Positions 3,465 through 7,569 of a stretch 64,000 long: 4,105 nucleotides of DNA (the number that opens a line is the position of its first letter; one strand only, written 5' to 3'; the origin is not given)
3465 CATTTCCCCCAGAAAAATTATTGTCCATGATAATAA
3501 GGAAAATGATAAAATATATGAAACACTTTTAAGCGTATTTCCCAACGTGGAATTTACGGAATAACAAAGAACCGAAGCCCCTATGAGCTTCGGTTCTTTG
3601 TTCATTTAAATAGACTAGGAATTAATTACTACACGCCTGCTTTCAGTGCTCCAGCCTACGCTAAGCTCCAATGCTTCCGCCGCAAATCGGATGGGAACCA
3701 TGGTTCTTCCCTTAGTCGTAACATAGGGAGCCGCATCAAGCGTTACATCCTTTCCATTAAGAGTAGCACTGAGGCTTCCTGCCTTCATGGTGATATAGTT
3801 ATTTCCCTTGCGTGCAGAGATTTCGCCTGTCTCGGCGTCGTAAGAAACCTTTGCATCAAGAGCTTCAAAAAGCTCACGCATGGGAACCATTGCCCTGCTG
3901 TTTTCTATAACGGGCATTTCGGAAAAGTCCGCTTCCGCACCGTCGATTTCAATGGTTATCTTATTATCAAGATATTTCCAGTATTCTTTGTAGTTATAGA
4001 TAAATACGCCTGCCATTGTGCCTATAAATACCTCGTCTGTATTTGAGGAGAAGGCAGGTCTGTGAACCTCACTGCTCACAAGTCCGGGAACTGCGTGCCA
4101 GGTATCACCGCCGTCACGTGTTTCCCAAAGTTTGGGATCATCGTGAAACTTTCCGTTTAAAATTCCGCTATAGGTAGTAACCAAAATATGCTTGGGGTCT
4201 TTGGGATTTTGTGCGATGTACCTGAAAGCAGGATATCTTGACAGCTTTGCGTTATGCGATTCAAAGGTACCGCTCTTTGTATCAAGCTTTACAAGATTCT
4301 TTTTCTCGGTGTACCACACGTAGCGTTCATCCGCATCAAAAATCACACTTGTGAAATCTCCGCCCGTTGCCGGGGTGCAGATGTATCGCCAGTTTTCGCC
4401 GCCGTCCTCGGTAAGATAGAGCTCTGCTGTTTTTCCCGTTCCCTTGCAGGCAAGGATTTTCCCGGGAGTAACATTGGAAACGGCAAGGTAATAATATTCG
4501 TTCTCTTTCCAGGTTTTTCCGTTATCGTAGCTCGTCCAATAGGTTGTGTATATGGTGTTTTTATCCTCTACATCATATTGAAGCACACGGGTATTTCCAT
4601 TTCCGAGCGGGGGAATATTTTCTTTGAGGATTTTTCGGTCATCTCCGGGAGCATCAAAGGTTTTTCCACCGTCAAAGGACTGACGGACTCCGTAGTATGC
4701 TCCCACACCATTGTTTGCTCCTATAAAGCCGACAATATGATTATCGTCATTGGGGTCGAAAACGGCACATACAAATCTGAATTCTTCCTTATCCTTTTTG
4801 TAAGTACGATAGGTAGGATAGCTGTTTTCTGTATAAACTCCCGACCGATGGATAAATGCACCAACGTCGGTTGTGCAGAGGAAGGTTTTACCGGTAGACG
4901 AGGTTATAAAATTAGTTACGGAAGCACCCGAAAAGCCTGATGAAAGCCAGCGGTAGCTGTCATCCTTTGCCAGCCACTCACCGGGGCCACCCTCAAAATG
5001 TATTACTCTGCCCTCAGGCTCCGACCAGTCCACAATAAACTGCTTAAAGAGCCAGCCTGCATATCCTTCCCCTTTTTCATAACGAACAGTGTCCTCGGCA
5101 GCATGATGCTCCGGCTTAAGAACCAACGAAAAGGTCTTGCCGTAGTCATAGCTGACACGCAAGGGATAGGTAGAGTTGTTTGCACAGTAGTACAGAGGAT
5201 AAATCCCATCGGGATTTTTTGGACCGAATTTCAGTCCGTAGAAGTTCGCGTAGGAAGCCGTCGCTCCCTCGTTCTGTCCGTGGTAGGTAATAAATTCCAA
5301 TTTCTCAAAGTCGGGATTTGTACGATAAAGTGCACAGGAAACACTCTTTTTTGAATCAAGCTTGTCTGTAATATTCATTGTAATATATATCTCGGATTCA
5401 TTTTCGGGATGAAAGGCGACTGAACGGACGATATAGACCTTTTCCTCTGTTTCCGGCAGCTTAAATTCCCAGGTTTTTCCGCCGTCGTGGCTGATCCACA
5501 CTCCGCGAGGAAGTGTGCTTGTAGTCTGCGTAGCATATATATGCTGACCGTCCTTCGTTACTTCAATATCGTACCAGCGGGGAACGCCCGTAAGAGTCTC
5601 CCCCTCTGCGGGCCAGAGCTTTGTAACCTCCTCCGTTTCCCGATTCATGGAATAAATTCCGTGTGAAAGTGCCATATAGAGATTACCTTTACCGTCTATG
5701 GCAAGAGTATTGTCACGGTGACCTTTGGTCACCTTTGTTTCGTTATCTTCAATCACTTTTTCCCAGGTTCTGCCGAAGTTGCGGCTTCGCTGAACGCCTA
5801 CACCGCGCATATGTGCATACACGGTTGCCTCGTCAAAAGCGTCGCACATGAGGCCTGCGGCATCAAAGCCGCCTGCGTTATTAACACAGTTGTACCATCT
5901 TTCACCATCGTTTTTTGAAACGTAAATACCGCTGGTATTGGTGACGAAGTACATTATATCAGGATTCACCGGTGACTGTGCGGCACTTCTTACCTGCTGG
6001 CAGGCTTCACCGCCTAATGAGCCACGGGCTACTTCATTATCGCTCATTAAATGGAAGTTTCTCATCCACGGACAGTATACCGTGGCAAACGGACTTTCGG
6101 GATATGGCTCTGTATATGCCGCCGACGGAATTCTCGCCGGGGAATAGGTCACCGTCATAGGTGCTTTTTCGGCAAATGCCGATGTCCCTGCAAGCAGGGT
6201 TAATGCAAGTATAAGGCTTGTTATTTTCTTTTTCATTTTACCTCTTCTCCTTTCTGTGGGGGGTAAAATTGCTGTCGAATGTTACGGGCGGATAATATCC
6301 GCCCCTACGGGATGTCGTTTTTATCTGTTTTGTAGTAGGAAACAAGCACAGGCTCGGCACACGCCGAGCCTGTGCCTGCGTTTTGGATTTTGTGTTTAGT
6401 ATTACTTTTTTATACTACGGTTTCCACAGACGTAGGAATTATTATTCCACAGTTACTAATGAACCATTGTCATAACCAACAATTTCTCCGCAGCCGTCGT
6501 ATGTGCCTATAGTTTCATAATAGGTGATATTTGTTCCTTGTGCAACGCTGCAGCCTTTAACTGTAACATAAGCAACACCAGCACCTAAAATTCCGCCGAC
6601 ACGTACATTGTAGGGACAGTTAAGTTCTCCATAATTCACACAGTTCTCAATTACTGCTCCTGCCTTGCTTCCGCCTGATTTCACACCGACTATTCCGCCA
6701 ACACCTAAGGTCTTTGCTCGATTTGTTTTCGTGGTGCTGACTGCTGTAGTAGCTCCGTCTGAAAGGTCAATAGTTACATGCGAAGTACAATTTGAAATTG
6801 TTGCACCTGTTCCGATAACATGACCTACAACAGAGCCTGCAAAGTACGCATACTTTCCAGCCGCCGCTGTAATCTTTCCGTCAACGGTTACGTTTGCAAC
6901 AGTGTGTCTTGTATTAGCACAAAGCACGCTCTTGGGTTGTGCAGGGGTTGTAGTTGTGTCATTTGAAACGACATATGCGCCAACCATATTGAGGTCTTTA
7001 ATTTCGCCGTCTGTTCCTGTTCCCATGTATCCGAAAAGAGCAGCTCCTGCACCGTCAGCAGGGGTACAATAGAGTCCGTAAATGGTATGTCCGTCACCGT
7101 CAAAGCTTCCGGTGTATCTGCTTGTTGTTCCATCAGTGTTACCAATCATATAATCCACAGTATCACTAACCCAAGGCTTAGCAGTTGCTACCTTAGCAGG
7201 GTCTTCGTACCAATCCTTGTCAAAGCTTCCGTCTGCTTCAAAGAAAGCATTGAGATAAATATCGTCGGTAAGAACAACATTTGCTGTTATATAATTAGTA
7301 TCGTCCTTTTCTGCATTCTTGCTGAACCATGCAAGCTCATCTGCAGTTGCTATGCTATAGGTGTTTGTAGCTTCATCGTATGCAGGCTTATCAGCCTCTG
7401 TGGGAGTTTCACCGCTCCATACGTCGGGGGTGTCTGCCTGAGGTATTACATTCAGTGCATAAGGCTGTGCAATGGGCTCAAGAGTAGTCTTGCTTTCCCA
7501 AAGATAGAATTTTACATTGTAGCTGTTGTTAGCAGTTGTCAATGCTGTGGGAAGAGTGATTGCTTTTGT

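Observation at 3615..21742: AraC-linked 17-kb island of six consecutive secreted proteins assembled from shuffled surface modules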

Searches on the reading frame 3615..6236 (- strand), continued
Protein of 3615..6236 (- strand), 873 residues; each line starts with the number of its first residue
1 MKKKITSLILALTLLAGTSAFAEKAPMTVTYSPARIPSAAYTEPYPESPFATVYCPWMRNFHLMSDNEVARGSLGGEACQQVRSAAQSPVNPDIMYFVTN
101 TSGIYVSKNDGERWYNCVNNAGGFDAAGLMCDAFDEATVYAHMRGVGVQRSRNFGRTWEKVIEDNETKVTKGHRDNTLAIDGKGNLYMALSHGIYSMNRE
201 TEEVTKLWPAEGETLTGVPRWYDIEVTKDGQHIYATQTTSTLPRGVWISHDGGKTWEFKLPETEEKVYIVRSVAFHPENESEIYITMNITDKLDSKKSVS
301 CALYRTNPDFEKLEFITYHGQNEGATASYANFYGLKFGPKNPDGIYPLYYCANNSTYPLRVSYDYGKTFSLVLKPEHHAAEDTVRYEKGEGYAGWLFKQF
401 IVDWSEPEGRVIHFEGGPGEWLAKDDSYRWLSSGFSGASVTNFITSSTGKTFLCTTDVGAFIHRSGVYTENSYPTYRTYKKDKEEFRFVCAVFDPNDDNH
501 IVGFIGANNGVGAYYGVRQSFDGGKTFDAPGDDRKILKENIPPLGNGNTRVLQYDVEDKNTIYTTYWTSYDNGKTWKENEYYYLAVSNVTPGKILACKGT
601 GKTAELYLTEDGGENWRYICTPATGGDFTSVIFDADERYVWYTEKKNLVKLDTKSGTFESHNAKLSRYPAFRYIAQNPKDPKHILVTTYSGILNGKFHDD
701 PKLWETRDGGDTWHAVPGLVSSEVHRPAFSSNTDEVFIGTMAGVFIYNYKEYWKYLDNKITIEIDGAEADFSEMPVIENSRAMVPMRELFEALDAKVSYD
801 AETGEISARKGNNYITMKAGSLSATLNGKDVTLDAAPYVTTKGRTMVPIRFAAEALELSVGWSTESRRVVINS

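Call 43: fold_search(model_id=the predicted structure, library=pdb)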
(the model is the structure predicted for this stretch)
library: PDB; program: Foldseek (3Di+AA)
matches with E <= 10: 1780; with E <= 0.001: 1435
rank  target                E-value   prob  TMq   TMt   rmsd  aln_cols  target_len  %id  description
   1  2cn2_A                1.3e-24  1.00  0.53  0.64   6.6       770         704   15  Crystal Structures of Clostridium thermocellum Xyloglucanase (released 2006-05-22)
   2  2cn3_A                1.4e-24  1.00  0.52  0.61   7.0       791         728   15  Crystal Structures of Clostridium thermocellum Xyloglucanase (released 2006-05-22)
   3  4lgn                  2.3e-24  1.00  0.51  0.59   7.2       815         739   13  The structure of Acidothermus cellulolyticus family 74 glycoside hydrolase (released 2013-12-11)
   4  6p2m_A                2.5e-24  1.00  0.51  0.62   7.3       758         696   14  Crystal structure of the Caldicellulosiruptor lactoaceticus GH74 (ClGH74a) enzyme in complex with LLG xyloglucan (released 2019-07-31)
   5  6mgl_A                2.7e-24  1.00  0.54  0.61   7.0       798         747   14  Crystal structure of the catalytic domain from GH74 enzyme PoGH74 from Paenibacillus odorifer, D60A mutant in complex  (released 2019-01-23)
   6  6p2n                  2.7e-24  1.00  0.53  0.61   7.0       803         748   15  Crystal structure of Paenibacillus graminis GH74 (PgGH74) (released 2019-07-31)
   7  5fkt_A                3.5e-24  1.00  0.53  0.61   7.4       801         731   13  Unraveling the first step of xyloglucan degradation by the soil saprophyte Cellvibrio japonicus through the functional (released 2015-11-04)
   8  7kn8_B                5.0e-24  1.00  0.52  0.63   7.3       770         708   14  Crystal structure of the GH74 xyloglucanase from Xanthomonas campestris (Xcc1752) (released 2021-05-26)
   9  5fkq_B                5.8e-24  1.00  0.53  0.62   7.3       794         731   13  Unraveling the first step of xyloglucan degradation by the soil saprophyte Cellvibrio japonicus through the functional (released 2015-11-04)
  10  6mgj_A                1.2e-23  1.00  0.53  0.61   7.0       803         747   14  Crystal structure of the catalytic domain from GH74 enzyme PoGH74 from Paenibacillus odorifer, apoenzyme (released 2019-01-23)
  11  5fkt_B                2.6e-23  1.00  0.53  0.62   7.4       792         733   13  Unraveling the first step of xyloglucan degradation by the soil saprophyte Cellvibrio japonicus through the functional (released 2015-11-04)
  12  7kn8_A                3.3e-23  1.00  0.52  0.62   7.6       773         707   15  Crystal structure of the GH74 xyloglucanase from Xanthomonas campestris (Xcc1752) (released 2021-05-26)
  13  5jwz_A                6.1e-23  1.00  0.53  0.62   7.0       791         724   13  Structure of a Putative Xyloglucanase from the Cellulolytic Bacteria Streptomyces sp. SirexAA-E (released 2016-06-01)
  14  5fkq_A                8.7e-23  1.00  0.53  0.62   7.2       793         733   13  Unraveling the first step of xyloglucan degradation by the soil saprophyte Cellvibrio japonicus through the functional (released 2015-11-04)
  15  1sqj_A                1.1e-22  1.00  0.51  0.57   7.4       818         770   14  Crystal Structure Analysis of Oligoxyloglucan reducing-end-specific cellobiohydrolase (OXG-RCBH) (released 2004-07-20)
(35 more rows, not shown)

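Call 62: search_protein_families(library=pfam, proteins=[L002:5209-6087:+, L002:6219-7286:+, L002:12738-14597:+, L003:8211-9674:+, L003:15462-17147:-, L003:17262-19883:-, L031:3746-4909:+, L031:17665-18666:+, L032:15830-16678:+], max_evalue=0.01)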
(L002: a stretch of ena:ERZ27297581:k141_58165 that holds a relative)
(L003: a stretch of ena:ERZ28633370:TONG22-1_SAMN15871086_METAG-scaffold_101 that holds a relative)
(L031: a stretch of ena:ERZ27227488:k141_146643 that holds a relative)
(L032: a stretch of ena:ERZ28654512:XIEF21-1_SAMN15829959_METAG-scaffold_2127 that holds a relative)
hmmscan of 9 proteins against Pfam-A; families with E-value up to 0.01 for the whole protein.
L002:5209-6087:+ (292 aa): 0 families

L002:6219-7286:+ (355 aa): 4 families
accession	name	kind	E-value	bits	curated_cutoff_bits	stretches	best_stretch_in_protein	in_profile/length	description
PF14606.12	Lipase_GDSL_3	-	5.8e-31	108.6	27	1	178-350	2-177/178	GDSL-like Lipase/Acylhydrolase family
PF14607.12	GxDLY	-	1.3e-13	51.4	27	1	23-164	3-143/146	N-terminus of Esterase_SGNH_hydro-type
PF13472.12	Lipase_GDSL_2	-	1e-08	36.3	32.9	1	182-339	1-176/178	GDSL-like Lipase/Acylhydrolase family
PF00657.28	Lipase_GDSL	-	0.0017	19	23.6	0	180-344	1-206/208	GDSL-like Lipase/Acylhydrolase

L002:12738-14597:+ (619 aa): 1 family
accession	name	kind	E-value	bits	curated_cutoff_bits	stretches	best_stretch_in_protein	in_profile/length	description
PF07940.18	Hepar_II_III_C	-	1.2e-14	54.8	24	1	384-584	9-196/237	Heparinase II/III-like, C-terminal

L003:8211-9674:+ (487 aa): 0 families

L003:15462-17147:- (561 aa): 0 families

L003:17262-19883:- (873 aa): 0 families

L031:3746-4909:+ (387 aa): 1 family
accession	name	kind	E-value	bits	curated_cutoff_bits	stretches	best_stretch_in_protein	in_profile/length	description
PF09587.15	PGA_cap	-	4.3e-43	148.1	27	1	23-238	25-254/255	Bacterial capsule synthesis protein PGA_cap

L031:17665-18666:+ (333 aa): 0 families

L032:15830-16678:+ (282 aa): 1 family
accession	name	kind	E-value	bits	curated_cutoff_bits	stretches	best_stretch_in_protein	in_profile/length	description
PF01261.30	AP_endonuc_2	-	2.2e-34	119.7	31.1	1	27-262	1-236/249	Xylose isomerase-like TIM barrel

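Call 64: search_protein_representatives(protein=window:3960-6236:-)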
Query: 759 residues. Proteins with E-value up to 0.001 (for the whole library): 3054; up to 1e-10: 460; up to 1e-30: 45. The best 150 are listed.
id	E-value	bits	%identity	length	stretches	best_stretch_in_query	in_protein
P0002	0.0e+00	1344.8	75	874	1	1-759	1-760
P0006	6.4e-181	619.9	43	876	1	3-759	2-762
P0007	1.6e-174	598.7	43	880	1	1-759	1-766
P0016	2.6e-165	568.3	41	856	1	3-759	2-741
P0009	4.0e-158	544.5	41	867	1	3-759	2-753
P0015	6.2e-156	537.3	41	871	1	3-759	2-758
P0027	5.8e-146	504.3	40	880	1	3-758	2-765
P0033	5.0e-144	497.9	39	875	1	1-759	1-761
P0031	3.5e-142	491.8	41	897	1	1-759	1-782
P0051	2.2e-138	479.3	40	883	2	1-538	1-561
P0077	6.6e-133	461.1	39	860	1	1-759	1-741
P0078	1.5e-125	436.8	40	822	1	6-757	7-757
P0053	1.7e-125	436.6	42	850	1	35-755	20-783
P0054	5.1e-107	375.5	37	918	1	36-758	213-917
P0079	3.5e-96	339.7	33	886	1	7-759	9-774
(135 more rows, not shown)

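Call 76: find_encoding_contigs(protein=P0056, flank=10000, max_places=1)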
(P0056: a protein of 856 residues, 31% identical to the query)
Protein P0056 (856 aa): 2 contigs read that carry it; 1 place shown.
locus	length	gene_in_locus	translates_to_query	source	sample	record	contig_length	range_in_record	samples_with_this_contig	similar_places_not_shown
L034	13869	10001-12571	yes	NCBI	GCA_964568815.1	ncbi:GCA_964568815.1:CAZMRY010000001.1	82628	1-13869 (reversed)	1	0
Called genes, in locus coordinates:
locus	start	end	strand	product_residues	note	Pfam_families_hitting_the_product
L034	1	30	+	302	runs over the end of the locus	PF00528:BPD_transp_1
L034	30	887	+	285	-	PF00528:BPD_transp_1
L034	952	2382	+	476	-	-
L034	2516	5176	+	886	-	PF15902:Sortilin-Vps10 (weak), PF02012:BNR (faint), PF13088:BNR_2 (faint), PF07833:Cu_amine_oxidN1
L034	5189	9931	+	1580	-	PF07833:Cu_amine_oxidN1, PF09479:Flg_new (faint)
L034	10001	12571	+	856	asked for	PF15902:Sortilin-Vps10, PF02012:BNR (faint)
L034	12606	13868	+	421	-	?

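Call 77: find_encoding_contigs(protein=P0021, flank=10000, max_places=1)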
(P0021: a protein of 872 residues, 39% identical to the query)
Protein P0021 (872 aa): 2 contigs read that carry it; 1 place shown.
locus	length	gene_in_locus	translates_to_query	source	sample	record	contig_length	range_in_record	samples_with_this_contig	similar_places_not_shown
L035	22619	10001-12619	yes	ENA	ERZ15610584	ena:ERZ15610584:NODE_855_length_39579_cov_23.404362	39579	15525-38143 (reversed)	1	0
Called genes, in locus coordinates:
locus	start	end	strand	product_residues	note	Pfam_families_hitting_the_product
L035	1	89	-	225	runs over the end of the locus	PF00072:Response_reg, PF00196:GerE (weak)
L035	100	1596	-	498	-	PF14501:HATPase_c_5 (faint), PF02518:HATPase_c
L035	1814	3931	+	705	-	PF07581:Glug (faint)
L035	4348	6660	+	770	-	PF15902:Sortilin-Vps10, PF02012:BNR (faint), PF24316:Tli3 (faint), PF13088:BNR_2 (weak)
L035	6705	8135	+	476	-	PF01547:SBP_bac_1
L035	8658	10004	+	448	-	PF01547:SBP_bac_1, PF13416:SBP_bac_8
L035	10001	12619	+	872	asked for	PF14870:PSII_BNR (faint), PF15902:Sortilin-Vps10 (faint), PF02012:BNR (faint), PF07833:Cu_amine_oxidN1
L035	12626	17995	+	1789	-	PF07833:Cu_amine_oxidN1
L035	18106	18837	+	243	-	PF23023:Anti-Pycsar_Apyc1, PF00753:Lactamase_B, PF12706:Lactamase_B_2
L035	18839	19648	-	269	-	PF10114:PocR, PF00165:HTH_AraC (weak), PF12833:HTH_18, PF00165:HTH_AraC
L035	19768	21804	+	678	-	PF14871:GHL6, PF08532:Glyco_hydro_42M (faint)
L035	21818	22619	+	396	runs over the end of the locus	-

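Call 98: list_cluster_members(proteins=[P0003, P0018, P0012, P0056, P0065, P0010])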
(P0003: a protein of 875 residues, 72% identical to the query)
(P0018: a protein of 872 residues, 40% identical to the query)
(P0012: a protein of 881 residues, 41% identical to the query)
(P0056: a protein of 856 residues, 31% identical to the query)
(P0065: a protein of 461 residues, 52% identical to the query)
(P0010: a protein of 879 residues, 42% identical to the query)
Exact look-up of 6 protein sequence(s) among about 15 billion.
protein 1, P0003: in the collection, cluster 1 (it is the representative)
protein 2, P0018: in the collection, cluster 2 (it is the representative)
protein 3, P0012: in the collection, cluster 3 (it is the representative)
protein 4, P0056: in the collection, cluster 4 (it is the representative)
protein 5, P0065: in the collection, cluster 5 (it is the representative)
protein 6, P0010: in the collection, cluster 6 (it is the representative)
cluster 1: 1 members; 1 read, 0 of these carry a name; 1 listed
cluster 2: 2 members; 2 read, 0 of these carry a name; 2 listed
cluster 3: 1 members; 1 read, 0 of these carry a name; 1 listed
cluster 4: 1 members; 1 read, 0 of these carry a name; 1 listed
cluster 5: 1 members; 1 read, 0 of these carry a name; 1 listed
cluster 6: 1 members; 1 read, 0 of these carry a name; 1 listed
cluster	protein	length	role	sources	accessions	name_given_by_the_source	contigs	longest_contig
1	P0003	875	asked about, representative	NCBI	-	-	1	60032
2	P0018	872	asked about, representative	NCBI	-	-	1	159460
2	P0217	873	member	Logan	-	-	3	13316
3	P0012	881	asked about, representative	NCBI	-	-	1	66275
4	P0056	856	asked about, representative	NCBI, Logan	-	-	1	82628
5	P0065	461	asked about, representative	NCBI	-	-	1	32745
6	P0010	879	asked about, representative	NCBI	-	-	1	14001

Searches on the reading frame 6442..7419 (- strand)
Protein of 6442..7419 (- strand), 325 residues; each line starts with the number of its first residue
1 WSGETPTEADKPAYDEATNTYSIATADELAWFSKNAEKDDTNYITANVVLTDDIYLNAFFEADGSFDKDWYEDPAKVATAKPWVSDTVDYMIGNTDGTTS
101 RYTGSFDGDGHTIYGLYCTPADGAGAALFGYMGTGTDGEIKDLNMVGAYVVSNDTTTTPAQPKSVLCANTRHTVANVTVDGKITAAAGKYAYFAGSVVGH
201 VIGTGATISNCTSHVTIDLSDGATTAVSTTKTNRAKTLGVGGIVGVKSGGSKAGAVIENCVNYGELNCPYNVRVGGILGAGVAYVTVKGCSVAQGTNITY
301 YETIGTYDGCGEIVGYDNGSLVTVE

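Call 28: search_protein_families(library=pfam, proteins=[window:6442-7419:-], max_evalue=10)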
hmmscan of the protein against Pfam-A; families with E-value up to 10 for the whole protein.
window:6442-7419:- (325 aa): 1 family
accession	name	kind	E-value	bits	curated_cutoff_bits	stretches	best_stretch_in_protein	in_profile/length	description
PF07581.17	Glug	-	0.075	13.9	20.5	1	194-217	5-27/28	The GLUG motif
